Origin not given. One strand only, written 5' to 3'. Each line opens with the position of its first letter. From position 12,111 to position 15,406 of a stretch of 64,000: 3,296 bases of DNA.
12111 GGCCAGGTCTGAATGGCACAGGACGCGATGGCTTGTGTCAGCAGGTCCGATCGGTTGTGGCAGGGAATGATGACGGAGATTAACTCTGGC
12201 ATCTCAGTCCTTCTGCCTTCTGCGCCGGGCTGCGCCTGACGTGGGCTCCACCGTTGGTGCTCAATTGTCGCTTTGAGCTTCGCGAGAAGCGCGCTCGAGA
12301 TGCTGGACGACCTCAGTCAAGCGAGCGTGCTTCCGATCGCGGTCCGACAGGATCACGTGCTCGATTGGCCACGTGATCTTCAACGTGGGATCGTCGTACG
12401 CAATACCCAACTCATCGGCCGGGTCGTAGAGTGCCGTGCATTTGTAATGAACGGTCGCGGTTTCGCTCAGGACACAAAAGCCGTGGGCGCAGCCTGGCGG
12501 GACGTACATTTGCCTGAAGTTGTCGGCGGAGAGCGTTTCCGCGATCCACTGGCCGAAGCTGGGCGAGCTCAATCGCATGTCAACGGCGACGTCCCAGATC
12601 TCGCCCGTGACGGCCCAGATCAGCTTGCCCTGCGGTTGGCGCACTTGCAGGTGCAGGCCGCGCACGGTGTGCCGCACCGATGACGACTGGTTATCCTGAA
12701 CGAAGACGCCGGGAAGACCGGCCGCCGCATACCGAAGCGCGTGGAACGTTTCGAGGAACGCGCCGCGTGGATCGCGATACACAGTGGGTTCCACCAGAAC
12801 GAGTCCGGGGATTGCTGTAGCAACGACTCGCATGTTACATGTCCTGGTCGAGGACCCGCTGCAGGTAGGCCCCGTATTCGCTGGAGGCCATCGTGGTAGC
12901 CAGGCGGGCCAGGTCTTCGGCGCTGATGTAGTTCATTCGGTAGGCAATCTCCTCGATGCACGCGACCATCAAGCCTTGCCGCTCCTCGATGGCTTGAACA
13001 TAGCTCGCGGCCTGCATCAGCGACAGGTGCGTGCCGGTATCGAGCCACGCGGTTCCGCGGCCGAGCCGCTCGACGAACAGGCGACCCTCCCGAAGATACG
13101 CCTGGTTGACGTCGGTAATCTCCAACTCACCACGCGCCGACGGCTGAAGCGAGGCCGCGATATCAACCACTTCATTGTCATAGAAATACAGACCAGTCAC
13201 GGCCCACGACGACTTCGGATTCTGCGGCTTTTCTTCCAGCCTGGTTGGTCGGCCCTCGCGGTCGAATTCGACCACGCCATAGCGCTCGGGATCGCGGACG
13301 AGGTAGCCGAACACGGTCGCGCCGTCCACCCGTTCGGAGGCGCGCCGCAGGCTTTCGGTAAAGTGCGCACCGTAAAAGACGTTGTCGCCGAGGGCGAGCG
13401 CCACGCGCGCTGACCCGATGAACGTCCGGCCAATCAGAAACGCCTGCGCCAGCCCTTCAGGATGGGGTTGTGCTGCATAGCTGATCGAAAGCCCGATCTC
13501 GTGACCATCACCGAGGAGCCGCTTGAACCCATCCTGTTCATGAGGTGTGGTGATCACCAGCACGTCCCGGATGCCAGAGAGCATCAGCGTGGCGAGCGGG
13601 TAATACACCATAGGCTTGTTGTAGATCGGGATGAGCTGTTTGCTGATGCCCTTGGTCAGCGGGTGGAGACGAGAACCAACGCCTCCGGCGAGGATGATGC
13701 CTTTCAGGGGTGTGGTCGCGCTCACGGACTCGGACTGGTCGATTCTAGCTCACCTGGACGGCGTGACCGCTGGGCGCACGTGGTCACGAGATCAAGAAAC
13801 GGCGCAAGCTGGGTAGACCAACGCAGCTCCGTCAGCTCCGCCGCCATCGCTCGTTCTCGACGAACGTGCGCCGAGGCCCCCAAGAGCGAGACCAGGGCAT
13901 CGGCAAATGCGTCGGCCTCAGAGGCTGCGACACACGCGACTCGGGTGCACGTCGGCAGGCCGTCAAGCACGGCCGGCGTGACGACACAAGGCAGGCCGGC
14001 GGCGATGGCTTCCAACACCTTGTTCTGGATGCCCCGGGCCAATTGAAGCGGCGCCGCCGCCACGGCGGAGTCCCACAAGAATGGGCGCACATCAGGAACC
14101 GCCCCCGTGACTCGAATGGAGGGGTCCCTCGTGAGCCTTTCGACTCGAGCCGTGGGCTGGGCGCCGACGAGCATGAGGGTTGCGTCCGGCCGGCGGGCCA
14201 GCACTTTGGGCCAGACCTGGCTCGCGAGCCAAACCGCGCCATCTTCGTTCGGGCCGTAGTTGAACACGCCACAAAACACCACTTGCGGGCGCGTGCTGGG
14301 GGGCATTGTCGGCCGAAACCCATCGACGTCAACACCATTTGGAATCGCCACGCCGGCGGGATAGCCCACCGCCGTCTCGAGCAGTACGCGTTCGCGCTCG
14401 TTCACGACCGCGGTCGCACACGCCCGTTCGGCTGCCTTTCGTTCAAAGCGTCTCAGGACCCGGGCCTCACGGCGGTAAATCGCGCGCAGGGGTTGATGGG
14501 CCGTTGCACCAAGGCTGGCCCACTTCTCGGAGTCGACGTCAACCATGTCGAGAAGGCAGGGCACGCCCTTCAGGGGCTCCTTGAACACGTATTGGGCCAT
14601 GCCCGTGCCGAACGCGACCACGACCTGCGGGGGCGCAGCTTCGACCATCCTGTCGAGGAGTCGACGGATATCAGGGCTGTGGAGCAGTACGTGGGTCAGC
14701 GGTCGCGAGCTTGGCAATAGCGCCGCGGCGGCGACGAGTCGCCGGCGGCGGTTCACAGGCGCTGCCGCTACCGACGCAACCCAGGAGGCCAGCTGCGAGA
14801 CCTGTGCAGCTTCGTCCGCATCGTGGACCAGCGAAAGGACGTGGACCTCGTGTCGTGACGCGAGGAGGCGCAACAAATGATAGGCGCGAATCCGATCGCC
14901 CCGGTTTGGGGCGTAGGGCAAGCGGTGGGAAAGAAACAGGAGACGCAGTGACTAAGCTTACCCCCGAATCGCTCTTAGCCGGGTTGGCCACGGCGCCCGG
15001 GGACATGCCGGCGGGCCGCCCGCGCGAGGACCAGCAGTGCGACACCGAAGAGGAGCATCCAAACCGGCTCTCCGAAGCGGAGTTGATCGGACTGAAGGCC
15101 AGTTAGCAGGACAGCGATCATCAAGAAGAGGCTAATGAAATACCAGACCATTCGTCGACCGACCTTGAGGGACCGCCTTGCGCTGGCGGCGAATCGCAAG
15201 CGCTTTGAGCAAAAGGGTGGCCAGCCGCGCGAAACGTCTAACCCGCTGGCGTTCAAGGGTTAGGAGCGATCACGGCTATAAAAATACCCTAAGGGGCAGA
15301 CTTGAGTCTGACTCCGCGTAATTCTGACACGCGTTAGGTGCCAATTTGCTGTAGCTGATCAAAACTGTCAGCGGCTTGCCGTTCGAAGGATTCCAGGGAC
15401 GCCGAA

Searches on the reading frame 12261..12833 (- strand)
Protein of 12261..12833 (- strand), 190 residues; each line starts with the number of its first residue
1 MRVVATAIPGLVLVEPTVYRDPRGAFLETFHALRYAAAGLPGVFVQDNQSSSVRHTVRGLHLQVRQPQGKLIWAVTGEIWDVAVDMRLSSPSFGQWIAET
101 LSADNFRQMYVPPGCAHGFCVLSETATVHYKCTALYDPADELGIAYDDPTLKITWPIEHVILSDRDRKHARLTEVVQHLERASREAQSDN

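Call 7: search_protein_families(library=pfam, proteins=[window:12261-12833:-], max_evalue=0.001)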
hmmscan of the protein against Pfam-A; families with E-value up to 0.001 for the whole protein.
window:12261-12833:- (190 aa): 1 family
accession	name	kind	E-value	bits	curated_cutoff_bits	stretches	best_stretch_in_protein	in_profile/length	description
PF00908.23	dTDP_sugar_isom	-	2e-63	213.5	27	1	6-173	2-167/168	dTDP-4-dehydrorhamnose 3,5-epimerase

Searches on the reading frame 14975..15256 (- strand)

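Call 7: search_protein_families(library=pfam, proteins=[window:14975-15256:-], max_evalue=0.001)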
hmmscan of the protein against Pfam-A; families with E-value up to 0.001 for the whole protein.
window:14975-15256:- (93 aa): 0 families

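Call 15: search_protein_families(library=ncbifam, proteins=[window:14975-15256:-], max_evalue=0.001)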
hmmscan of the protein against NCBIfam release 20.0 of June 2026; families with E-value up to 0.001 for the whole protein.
window:14975-15256:- (93 aa): 0 families

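Call 69: search_protein_families(library=pfam, proteins=[window:14975-15256:-], max_evalue=1)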
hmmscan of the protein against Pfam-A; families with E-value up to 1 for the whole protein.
window:14975-15256:- (93 aa): 4 families
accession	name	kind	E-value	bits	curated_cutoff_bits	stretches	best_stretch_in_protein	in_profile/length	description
PF25592.1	DUF7937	-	0.0023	17.3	31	1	22-85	274-336/402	Domain of unknown function (DUF7937)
PF11239.13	DUF3040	-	0.081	13.6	24.7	1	22-78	25-81/84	Protein of unknown function (DUF3040)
PF10361.14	DUF2434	-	0.25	10.7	25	1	23-49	75-101/294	Protein of unknown function (DUF2434)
PF13779.11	DUF4175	-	0.81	8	27.3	1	20-89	6-77/825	Domain of unknown function (DUF4175)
